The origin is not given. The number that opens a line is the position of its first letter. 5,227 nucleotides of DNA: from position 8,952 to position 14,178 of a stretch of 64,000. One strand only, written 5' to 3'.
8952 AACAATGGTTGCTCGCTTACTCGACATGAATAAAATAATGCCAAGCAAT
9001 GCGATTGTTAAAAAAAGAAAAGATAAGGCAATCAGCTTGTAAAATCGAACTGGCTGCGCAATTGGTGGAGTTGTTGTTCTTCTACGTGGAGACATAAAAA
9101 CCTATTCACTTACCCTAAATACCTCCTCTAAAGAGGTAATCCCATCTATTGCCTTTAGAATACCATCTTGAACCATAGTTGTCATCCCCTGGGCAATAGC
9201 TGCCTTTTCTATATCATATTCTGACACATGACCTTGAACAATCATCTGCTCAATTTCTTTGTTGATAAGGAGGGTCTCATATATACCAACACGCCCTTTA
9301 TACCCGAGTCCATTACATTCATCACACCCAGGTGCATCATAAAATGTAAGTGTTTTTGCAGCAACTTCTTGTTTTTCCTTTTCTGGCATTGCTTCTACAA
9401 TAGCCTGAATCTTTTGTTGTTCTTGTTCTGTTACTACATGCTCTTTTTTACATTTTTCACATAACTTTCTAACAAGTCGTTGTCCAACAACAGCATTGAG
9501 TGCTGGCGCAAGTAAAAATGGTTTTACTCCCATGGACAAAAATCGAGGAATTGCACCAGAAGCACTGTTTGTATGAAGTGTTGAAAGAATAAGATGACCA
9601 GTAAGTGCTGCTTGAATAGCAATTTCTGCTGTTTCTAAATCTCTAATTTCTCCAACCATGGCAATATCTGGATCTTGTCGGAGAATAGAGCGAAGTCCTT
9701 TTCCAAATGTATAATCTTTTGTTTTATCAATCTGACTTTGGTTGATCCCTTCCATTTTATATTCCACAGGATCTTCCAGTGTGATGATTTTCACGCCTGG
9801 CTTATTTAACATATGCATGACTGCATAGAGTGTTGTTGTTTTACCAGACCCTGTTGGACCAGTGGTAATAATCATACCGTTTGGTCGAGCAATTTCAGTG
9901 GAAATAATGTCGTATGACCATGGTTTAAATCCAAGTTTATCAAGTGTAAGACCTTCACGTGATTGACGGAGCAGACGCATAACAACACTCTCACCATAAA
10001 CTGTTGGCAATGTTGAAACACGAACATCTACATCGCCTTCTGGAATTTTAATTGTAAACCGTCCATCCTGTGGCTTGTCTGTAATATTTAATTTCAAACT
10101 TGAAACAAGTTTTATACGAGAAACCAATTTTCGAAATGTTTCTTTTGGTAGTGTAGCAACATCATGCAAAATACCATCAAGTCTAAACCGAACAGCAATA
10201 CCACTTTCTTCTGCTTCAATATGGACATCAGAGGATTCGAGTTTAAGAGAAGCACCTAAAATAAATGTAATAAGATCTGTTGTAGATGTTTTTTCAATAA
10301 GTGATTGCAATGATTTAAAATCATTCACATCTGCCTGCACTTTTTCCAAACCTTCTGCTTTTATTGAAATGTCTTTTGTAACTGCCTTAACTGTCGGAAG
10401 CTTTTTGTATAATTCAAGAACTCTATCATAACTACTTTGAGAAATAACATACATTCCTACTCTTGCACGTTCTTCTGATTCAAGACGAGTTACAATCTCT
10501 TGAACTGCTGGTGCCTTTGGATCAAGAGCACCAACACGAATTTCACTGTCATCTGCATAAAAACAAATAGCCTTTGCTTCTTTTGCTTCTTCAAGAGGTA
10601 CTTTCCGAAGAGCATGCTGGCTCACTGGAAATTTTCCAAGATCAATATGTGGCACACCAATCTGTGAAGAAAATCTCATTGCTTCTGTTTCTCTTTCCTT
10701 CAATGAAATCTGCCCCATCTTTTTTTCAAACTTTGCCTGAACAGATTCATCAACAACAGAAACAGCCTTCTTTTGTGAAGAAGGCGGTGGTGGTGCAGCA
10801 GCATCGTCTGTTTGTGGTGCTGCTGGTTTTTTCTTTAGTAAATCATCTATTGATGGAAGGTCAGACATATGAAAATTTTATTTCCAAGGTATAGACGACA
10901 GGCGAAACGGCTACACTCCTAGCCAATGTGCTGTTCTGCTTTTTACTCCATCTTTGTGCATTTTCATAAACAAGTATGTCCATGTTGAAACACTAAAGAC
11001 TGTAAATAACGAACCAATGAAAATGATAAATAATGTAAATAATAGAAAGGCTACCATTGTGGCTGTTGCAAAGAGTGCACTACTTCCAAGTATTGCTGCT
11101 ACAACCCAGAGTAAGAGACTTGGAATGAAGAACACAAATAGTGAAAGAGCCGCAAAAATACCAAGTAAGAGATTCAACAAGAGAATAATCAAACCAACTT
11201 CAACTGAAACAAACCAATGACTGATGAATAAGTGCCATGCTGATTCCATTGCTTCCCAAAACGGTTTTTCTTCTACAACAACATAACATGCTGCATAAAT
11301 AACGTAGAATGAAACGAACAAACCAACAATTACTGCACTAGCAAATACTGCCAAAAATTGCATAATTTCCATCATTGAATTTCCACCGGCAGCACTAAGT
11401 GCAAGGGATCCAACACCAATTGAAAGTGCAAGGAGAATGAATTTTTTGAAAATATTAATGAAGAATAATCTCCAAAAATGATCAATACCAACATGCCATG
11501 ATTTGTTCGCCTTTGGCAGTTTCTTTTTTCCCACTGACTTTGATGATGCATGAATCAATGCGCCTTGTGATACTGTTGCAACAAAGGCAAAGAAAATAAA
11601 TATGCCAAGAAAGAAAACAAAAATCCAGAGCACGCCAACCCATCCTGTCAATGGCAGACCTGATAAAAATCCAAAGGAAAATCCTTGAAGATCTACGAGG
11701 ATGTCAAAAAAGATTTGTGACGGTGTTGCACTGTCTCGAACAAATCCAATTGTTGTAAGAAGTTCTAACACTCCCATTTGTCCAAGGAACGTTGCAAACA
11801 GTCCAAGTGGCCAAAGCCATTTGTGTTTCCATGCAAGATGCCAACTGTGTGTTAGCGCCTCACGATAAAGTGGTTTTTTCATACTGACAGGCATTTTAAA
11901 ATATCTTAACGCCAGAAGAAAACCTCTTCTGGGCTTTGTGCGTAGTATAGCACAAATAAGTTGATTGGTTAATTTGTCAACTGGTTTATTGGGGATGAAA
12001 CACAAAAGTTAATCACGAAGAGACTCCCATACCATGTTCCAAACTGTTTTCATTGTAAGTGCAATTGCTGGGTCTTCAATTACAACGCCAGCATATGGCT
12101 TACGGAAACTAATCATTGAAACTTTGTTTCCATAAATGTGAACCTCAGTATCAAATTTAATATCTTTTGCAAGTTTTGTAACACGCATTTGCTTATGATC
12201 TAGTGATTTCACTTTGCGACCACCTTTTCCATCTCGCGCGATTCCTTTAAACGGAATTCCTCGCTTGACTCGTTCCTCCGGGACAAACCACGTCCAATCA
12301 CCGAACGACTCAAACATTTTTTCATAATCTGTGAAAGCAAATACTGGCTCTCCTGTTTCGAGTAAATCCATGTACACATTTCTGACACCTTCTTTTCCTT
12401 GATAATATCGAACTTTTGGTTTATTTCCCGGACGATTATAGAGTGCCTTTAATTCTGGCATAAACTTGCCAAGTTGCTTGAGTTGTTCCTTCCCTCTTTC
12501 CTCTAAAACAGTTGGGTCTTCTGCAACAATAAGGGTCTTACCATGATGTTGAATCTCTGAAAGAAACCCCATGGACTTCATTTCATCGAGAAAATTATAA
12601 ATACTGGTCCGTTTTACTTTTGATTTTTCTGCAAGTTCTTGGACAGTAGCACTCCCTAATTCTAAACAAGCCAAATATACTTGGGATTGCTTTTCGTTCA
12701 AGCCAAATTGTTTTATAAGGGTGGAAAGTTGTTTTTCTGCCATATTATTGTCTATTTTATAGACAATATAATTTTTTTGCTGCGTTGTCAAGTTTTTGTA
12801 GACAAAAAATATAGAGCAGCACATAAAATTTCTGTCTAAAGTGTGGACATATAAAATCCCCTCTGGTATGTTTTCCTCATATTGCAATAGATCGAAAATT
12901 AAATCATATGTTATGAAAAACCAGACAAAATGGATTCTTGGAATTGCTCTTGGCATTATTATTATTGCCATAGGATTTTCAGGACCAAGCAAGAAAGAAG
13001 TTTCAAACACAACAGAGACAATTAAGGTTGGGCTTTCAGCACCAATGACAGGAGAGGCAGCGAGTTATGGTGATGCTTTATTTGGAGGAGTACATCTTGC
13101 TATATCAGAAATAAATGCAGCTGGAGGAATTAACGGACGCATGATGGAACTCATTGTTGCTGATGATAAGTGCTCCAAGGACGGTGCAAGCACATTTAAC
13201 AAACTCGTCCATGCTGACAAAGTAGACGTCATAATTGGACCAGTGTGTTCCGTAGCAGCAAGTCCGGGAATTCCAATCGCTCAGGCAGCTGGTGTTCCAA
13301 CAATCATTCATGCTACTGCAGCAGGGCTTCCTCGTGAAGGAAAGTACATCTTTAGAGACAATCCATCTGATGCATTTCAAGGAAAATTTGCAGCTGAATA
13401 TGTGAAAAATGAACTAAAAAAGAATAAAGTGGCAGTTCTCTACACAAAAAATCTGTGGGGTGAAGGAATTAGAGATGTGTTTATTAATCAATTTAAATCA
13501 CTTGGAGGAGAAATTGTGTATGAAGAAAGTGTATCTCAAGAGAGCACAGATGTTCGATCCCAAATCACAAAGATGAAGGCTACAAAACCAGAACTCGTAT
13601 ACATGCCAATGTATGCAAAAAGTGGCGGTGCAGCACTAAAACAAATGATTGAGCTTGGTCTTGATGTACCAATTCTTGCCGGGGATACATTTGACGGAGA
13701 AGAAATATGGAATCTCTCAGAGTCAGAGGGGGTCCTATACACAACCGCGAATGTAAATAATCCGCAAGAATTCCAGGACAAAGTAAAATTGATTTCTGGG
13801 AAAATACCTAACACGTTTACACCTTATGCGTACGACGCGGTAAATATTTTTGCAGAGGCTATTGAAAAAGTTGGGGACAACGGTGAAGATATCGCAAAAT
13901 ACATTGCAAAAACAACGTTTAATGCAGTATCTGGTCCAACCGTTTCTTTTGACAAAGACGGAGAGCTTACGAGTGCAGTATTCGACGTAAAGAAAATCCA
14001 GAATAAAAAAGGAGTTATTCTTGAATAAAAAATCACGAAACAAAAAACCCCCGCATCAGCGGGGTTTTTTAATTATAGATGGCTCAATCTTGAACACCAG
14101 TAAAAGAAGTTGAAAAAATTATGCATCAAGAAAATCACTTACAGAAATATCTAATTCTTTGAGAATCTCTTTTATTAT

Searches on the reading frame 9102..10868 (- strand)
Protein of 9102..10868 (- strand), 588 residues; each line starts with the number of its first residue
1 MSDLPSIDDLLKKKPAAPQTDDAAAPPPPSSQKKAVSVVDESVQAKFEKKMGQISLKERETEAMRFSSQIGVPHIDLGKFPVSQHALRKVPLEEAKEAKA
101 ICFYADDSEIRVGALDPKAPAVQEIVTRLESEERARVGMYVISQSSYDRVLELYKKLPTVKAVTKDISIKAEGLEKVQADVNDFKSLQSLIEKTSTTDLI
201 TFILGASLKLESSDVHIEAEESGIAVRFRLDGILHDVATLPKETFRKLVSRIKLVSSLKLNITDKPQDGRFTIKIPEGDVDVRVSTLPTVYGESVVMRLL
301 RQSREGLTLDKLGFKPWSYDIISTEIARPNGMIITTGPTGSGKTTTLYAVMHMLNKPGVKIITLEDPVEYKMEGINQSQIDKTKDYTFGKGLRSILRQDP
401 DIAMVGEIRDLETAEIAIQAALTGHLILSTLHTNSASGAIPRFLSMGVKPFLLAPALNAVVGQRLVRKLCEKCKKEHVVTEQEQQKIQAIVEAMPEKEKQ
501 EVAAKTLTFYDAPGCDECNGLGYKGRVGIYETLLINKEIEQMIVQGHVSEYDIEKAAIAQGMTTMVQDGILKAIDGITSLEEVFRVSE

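Call 89: search_protein_families(library=pfam, proteins=[window:9102-10868:-], max_evalue=0.0001)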
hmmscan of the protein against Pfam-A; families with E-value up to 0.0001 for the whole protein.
window:9102-10868:- (588 aa): 2 families
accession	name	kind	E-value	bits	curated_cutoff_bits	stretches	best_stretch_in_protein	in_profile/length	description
PF00437.27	T2SSE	-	8.7e-124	413.4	24.9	1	197-585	9-370/370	Type II/IV secretion system protein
PF05157.20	MshEN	-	6.6e-06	26.5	23.1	1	71-154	2-83/90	MshEN domain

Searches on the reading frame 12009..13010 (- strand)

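Call 89: search_protein_families(library=pfam, proteins=[window:12009-13010:-], max_evalue=0.0001)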
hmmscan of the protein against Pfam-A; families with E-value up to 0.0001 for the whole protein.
window:12009-13010:- (333 aa): 1 family
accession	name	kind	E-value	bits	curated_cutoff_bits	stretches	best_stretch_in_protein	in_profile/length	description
PF01978.25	TrmB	-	3.8e-13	49.5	25.6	1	100-163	2-64/68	Sugar-specific transcriptional regulator TrmB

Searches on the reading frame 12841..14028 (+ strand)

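Call 90: search_protein_families(library=pfam, proteins=[window:12841-14028:+], max_evalue=0.0001)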
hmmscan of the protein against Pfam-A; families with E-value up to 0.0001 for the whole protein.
window:12841-14028:+ (395 aa): 3 families
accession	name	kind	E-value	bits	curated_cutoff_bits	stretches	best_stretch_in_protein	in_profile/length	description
PF13458.12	Peripla_BP_6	-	1e-55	190.2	31.7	1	60-381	1-334/343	Periplasmic binding protein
PF01094.35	ANF_receptor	-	2e-35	123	25.4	1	84-387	6-351/353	Receptor family ligand binding region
PF13433.12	Peripla_BP_5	-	1.6e-18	67.4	27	1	61-388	1-338/363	Periplasmic binding protein domain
